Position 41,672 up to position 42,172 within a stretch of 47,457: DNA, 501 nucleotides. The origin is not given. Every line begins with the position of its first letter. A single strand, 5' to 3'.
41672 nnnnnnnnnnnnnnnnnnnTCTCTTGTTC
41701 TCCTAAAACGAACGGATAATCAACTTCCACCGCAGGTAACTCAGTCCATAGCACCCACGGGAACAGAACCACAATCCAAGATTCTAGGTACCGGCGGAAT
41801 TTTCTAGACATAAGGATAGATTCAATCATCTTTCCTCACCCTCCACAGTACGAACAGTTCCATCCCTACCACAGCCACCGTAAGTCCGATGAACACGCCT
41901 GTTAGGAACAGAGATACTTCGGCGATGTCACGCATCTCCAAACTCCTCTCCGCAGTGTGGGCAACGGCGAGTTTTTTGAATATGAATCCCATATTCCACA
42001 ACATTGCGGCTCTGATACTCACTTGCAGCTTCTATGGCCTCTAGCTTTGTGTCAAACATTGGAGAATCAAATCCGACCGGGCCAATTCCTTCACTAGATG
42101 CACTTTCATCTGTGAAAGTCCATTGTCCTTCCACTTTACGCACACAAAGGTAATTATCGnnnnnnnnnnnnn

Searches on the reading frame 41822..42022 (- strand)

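Call 76: search_protein_families(library=pfam, proteins=[window:41822-42022:-], max_evalue=1)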
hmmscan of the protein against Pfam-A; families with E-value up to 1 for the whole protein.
window:41822-42022:- (66 aa): 1 family
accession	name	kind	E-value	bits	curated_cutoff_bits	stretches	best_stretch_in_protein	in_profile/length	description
PF07185.16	DUF1404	-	0.0099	16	29.4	1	5-60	58-111/169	Protein of unknown function (DUF1404)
